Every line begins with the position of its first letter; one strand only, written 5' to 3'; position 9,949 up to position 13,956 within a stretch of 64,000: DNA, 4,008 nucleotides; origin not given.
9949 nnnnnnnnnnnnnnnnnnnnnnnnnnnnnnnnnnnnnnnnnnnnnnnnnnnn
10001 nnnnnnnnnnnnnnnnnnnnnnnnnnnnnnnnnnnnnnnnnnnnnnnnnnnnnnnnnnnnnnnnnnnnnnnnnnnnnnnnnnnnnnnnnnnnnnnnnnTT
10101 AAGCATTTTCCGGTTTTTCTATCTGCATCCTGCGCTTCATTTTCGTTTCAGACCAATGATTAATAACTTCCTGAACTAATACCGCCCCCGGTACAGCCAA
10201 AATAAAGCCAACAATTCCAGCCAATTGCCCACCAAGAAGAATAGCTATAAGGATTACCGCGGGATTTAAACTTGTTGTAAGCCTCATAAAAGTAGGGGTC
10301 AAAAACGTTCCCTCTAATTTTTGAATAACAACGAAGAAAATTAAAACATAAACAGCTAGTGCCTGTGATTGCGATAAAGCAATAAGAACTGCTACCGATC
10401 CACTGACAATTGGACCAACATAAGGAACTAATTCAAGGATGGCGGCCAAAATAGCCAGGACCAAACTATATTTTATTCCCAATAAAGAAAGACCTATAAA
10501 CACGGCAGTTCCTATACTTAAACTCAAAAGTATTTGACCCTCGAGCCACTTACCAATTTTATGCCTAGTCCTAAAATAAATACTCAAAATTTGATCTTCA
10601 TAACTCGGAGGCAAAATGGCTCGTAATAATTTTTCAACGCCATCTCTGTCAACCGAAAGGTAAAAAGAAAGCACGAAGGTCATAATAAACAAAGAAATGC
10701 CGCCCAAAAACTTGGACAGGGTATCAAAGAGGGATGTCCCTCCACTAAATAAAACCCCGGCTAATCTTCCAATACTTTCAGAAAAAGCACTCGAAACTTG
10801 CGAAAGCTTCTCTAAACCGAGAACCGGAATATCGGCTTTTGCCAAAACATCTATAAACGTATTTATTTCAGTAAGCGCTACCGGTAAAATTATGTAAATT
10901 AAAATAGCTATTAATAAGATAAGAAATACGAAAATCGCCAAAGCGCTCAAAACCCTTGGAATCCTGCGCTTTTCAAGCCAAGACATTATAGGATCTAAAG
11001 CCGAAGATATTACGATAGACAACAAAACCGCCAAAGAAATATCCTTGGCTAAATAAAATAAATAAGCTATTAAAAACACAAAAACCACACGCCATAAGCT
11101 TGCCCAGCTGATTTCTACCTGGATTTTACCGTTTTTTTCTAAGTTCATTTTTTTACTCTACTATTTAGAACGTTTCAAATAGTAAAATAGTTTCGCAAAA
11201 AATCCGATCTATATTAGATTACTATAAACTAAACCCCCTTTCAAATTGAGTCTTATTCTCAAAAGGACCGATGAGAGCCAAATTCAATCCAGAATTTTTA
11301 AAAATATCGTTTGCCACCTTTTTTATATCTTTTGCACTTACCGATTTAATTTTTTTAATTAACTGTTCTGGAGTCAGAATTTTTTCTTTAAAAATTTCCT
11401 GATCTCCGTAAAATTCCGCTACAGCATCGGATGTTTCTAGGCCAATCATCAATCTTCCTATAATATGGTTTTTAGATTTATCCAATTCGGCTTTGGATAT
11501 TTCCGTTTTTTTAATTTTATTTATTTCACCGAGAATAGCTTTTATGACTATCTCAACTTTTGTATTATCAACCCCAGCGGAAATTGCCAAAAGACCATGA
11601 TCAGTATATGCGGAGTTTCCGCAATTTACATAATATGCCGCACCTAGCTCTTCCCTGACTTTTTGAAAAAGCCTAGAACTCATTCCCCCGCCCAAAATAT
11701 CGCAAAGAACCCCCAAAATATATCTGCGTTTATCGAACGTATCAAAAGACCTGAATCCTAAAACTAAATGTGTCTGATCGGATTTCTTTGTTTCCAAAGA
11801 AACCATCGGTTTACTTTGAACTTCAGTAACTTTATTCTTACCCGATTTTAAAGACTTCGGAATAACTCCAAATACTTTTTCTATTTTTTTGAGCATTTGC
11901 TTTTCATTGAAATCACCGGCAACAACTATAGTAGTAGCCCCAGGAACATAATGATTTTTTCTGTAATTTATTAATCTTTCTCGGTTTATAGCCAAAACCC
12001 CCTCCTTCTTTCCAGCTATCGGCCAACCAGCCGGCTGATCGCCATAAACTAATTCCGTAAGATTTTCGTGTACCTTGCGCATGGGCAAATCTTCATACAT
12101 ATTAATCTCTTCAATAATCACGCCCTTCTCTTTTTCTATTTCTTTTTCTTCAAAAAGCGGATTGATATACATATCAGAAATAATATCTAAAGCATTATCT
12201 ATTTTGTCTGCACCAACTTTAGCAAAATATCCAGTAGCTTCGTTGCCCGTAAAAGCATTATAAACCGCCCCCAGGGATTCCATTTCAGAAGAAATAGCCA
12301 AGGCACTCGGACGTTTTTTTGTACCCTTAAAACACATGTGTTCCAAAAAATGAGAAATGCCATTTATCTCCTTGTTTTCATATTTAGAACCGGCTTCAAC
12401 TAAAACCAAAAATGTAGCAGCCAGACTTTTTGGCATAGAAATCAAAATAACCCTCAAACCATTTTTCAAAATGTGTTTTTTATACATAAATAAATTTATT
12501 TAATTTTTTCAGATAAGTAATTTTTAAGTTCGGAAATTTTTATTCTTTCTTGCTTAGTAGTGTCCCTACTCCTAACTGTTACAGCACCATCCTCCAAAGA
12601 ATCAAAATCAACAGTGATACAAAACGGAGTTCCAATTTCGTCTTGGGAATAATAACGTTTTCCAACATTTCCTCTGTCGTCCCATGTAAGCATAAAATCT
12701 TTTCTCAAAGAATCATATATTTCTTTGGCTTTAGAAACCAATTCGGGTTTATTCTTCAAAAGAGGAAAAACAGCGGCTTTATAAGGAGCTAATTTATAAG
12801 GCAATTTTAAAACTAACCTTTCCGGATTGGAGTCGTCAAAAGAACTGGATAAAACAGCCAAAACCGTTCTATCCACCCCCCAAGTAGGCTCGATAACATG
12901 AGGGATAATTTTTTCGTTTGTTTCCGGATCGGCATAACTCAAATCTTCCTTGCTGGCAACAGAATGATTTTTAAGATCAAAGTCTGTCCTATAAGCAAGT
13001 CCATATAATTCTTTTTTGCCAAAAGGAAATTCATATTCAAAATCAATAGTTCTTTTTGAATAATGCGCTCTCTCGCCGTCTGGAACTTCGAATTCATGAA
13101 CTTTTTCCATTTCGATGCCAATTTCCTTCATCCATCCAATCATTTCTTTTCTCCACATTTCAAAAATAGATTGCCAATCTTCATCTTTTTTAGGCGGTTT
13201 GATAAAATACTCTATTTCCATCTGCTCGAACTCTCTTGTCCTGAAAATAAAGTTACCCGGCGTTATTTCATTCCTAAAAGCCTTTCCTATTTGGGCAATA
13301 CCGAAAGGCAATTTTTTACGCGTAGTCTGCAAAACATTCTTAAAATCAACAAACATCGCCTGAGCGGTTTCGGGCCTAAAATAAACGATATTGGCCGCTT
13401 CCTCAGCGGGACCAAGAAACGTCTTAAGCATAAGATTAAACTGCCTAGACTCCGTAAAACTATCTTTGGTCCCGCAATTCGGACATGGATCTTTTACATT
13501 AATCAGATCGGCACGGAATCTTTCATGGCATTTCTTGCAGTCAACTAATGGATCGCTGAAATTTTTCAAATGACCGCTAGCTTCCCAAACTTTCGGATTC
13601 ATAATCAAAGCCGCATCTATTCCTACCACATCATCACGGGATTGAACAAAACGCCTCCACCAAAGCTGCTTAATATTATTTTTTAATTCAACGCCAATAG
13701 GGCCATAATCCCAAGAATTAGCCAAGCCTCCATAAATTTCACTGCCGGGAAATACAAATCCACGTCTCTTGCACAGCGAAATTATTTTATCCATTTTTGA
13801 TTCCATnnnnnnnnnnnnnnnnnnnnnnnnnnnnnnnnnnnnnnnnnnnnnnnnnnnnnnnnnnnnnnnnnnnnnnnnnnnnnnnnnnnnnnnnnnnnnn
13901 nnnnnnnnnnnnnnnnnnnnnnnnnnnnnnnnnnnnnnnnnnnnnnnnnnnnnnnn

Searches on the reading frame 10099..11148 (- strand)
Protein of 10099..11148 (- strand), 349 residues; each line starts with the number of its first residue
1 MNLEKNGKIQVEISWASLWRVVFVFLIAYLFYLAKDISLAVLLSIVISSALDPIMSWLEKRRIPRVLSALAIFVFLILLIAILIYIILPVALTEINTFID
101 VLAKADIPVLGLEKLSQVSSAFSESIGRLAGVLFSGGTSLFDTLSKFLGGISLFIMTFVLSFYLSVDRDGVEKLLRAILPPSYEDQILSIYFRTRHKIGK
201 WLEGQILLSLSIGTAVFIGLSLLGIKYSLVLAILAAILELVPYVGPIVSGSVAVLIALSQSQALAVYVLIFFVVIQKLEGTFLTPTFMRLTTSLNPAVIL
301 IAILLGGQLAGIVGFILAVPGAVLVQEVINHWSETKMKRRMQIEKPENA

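Call 23: search_protein_families(library=pfam, proteins=[window:10099-11148:-], max_evalue=0.001)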
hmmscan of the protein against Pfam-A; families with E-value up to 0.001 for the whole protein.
window:10099-11148:- (349 aa): 1 family
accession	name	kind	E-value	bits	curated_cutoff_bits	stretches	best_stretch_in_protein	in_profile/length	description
PF01594.21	AI-2E_transport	-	2.2e-57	195.2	34.3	1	19-332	2-326/327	AI-2E family transporter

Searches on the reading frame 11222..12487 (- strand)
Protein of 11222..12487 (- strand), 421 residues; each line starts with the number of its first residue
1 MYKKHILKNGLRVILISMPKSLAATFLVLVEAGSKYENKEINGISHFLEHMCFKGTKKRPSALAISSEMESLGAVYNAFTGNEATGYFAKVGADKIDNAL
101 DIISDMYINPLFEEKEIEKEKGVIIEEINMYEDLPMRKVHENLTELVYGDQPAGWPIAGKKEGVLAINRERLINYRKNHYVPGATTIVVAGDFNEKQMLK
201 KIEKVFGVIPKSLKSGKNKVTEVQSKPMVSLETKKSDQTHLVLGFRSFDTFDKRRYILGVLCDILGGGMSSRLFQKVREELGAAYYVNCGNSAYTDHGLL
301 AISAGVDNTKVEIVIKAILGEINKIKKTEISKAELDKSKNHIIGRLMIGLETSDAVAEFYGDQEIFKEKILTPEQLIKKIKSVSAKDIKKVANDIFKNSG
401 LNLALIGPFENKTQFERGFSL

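Call 23: search_protein_families(library=pfam, proteins=[window:11222-12487:-], max_evalue=0.001)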
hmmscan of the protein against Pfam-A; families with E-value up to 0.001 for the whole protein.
window:11222-12487:- (421 aa): 2 families
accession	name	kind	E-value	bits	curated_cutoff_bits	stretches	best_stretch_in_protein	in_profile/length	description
PF05193.26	Peptidase_M16_C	-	1.3e-41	142.9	23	1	167-340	2-179/181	Peptidase M16 inactive domain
PF00675.25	Peptidase_M16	-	4.9e-41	140.5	22.3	1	12-159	1-147/149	Insulinase (Peptidase family M16)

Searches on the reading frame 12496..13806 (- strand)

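Call 23: search_protein_families(library=pfam, proteins=[window:12496-13806:-], max_evalue=0.001)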
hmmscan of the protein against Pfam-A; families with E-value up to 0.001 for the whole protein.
window:12496-13806:- (436 aa): 2 families
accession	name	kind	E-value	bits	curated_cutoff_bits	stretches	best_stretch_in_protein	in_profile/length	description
PF03129.25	HGTP_anticodon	-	1.3e-20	73.8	21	1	343-433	1-93/94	Anticodon binding domain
PF00587.30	tRNA-synt_2b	-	7.4e-13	49.4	29.3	1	141-321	11-178/179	tRNA synthetase class II core domain (G, H, P, S and T)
